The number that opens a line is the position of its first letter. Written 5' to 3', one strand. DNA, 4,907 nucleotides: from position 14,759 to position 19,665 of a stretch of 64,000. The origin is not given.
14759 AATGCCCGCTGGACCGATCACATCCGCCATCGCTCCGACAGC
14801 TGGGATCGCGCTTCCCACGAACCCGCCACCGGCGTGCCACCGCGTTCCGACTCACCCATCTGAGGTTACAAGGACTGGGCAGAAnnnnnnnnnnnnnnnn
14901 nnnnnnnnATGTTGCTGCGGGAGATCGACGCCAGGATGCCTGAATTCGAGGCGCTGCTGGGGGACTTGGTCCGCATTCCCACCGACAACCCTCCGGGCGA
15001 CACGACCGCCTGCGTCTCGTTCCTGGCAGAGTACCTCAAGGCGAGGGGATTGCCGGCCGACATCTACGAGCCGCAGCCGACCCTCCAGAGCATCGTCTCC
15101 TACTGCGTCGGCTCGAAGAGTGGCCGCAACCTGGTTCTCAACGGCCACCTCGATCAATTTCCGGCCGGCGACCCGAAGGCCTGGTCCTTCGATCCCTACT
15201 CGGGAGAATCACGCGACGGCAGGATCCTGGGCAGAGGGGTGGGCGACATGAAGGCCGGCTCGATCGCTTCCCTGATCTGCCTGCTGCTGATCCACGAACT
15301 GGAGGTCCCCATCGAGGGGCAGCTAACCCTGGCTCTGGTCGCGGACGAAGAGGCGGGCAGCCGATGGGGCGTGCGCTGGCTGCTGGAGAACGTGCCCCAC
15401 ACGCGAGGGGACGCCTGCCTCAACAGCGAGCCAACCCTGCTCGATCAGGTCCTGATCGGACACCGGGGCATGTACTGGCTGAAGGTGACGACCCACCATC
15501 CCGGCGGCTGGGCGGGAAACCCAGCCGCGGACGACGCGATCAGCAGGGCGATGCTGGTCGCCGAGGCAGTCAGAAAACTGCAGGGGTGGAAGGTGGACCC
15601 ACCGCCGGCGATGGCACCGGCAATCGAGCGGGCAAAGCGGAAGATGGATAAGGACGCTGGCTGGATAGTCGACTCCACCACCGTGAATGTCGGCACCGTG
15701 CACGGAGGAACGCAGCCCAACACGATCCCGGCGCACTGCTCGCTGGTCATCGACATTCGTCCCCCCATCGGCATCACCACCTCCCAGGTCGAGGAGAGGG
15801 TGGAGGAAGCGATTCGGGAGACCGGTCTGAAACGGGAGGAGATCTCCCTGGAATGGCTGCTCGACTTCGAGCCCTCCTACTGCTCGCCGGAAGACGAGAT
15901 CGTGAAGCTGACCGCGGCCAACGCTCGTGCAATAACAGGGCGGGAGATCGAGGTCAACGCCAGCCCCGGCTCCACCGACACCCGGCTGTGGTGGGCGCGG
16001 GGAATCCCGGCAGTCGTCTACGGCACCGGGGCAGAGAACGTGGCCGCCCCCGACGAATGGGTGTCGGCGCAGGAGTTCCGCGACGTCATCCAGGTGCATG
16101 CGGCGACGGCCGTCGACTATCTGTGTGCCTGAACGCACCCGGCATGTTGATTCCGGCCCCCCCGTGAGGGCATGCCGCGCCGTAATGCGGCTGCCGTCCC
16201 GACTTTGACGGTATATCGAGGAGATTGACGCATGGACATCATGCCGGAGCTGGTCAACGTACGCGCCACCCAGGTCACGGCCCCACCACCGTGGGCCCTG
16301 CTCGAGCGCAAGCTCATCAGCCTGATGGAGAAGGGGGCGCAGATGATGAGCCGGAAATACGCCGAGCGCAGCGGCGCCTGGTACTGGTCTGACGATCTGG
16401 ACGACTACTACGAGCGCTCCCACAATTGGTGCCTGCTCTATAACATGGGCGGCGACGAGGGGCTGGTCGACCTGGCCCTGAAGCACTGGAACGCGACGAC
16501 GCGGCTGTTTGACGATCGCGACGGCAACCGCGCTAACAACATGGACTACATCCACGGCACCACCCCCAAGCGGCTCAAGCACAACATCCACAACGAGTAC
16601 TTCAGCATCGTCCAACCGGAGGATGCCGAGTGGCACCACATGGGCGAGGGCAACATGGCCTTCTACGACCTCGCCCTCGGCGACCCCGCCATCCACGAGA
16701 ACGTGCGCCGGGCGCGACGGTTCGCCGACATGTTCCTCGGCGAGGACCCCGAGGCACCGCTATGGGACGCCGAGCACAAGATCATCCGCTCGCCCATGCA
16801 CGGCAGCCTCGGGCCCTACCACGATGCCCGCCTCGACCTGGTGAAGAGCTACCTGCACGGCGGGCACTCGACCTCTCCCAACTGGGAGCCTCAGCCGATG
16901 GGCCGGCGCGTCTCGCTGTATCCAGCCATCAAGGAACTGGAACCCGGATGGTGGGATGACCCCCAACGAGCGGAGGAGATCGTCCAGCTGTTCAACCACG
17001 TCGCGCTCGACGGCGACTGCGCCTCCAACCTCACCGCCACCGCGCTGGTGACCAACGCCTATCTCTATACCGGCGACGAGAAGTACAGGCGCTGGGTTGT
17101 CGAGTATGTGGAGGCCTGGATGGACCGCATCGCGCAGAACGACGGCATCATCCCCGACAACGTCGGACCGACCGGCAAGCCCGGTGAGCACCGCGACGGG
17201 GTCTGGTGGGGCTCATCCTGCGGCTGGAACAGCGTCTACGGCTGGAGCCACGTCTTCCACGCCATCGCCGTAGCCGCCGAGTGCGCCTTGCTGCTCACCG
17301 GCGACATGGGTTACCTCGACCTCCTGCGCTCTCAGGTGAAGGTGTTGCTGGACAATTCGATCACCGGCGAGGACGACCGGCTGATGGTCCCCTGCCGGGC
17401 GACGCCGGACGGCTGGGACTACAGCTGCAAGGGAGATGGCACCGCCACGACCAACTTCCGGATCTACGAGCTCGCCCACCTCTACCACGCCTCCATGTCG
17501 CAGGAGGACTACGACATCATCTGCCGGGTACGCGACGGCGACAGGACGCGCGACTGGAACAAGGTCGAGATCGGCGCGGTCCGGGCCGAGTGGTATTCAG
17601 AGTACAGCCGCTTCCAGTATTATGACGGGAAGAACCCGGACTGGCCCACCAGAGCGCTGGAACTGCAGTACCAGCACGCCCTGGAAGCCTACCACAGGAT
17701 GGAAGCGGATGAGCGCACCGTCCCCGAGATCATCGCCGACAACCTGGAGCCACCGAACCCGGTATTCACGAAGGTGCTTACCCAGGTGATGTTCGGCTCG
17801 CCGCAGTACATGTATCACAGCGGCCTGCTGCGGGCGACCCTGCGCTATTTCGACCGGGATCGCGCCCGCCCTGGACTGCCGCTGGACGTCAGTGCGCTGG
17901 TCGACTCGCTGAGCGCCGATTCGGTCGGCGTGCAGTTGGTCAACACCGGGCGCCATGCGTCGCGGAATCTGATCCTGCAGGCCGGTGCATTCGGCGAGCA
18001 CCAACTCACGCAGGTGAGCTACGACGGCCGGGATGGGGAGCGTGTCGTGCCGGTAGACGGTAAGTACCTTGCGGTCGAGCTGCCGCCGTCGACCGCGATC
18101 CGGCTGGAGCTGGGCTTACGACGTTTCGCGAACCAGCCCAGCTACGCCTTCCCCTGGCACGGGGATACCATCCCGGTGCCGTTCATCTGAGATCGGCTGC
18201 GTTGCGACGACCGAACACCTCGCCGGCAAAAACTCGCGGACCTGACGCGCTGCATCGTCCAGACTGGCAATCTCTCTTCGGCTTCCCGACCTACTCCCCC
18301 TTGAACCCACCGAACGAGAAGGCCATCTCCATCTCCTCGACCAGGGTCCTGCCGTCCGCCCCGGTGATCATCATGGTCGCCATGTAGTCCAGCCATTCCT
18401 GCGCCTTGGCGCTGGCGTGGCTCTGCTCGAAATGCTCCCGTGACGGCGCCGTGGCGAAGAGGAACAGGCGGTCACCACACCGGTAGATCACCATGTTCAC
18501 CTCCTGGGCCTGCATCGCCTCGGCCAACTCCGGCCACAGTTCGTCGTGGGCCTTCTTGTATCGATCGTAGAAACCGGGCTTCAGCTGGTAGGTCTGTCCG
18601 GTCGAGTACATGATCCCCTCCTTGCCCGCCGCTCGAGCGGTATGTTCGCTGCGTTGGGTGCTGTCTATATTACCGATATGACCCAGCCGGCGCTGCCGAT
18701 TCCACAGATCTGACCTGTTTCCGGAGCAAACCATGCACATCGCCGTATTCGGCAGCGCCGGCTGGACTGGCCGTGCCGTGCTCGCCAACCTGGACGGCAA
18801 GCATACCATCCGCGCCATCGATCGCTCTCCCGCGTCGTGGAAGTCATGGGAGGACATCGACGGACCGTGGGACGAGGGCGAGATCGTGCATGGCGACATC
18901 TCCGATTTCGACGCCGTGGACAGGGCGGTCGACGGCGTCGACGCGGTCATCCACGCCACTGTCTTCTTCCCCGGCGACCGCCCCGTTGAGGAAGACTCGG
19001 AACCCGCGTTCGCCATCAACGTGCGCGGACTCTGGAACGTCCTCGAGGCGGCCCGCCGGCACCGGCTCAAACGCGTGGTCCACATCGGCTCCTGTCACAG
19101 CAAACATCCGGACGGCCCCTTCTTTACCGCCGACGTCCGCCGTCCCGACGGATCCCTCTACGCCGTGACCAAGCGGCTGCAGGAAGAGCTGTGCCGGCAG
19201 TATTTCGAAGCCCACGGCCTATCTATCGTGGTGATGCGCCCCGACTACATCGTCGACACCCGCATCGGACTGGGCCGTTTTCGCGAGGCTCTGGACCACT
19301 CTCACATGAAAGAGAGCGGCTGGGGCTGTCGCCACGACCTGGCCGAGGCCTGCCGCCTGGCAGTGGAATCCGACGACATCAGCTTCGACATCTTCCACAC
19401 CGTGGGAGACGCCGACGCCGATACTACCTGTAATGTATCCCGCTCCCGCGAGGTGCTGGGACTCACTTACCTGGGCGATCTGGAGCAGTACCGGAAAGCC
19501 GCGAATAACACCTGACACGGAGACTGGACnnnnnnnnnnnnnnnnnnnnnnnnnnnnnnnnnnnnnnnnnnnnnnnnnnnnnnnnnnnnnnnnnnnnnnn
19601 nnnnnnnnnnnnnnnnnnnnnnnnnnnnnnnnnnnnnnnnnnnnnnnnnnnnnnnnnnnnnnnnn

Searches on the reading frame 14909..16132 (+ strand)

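Call 12: search_protein_families(library=pfam, proteins=[window:14909-16132:+], max_evalue=0.1)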
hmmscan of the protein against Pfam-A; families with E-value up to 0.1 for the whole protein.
window:14909-16132:+ (407 aa): 3 families
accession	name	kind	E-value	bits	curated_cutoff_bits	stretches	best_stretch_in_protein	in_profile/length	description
PF01546.33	Peptidase_M20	-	1.1e-29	104.2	24.6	1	76-401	1-204/206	Peptidase family M20/M25/M40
PF07687.19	M20_dimer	-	2.4e-14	53.6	21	1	183-308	1-105/107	Peptidase dimerisation domain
PF04389.22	Peptidase_M28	-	0.037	14.2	21.3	0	68-150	8-69/193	Peptidase family M28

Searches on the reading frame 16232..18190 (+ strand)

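Call 12: search_protein_families(library=pfam, proteins=[window:16232-18190:+], max_evalue=0.1)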
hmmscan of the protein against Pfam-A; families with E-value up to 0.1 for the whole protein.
window:16232-18190:+ (652 aa): 1 family
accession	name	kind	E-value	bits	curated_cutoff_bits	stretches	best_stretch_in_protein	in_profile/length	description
PF16814.10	Read-through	-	0.044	14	27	1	392-442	6-56/182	Read-through domain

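Call 30: search_protein_families(library=pfam, proteins=[window:16232-18190:+], max_evalue=0.1)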
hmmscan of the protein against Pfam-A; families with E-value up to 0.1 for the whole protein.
window:16232-18190:+ (652 aa): 1 family
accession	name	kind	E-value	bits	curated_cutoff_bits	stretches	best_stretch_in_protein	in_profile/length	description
PF16814.10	Read-through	-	0.044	14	27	1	392-442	6-56/182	Read-through domain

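Call 63: search_protein_families(library=ncbifam, proteins=[window:16232-18190:+], max_evalue=0.01)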
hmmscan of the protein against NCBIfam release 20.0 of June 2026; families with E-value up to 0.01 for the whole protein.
window:16232-18190:+ (652 aa): 0 families

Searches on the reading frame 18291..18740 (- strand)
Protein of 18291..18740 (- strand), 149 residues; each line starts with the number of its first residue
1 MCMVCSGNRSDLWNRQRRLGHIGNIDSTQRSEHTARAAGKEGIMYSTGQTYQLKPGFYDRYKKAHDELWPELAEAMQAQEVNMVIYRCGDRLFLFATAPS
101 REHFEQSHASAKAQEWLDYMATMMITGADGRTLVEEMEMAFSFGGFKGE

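Call 12: search_protein_families(library=pfam, proteins=[window:18291-18740:-], max_evalue=0.1)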
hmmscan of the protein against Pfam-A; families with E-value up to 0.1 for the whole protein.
window:18291-18740:- (149 aa): 1 family
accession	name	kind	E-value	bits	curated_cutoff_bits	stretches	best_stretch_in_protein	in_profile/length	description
PF05336.19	rhaM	-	6.7e-16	58.8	23.4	1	48-141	3-103/105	L-rhamnose mutarotase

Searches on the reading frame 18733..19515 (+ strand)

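Call 12: search_protein_families(library=pfam, proteins=[window:18733-19515:+], max_evalue=0.1)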
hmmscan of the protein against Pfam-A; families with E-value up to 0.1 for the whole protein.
window:18733-19515:+ (260 aa): 8 families
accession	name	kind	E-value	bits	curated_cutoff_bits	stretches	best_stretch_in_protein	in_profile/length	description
PF01370.27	Epimerase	-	2.1e-24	86.7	20.9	1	3-170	1-169/240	NAD dependent epimerase/dehydratase family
PF13460.12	NAD_binding_10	-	7.1e-15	55.8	27.2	1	7-207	1-177/184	NAD(P)H-binding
PF01073.25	3Beta_HSD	-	2.3e-10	40.4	22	1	4-126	1-122/280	3-beta hydroxysteroid dehydrogenase/isomerase family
PF07993.18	NAD_binding_4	-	1.4e-08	34.7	20.1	1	61-175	81-209/258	Male sterility protein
PF16363.11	GDP_Man_Dehyd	-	8.8e-08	32.4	27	1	6-168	3-178/332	GDP-mannose 4,6 dehydratase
PF04321.23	RmlD_sub_bind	-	1.6e-07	31.2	27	1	1-161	1-143/287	RmlD substrate binding domain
PF05368.20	NmrA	-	1.3e-05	25.4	27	1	2-77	4-78/298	NmrA-like family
PF02719.21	Polysacc_synt_2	-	0.0027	17.4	20.2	1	52-120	59-128/293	Polysaccharide biosynthesis protein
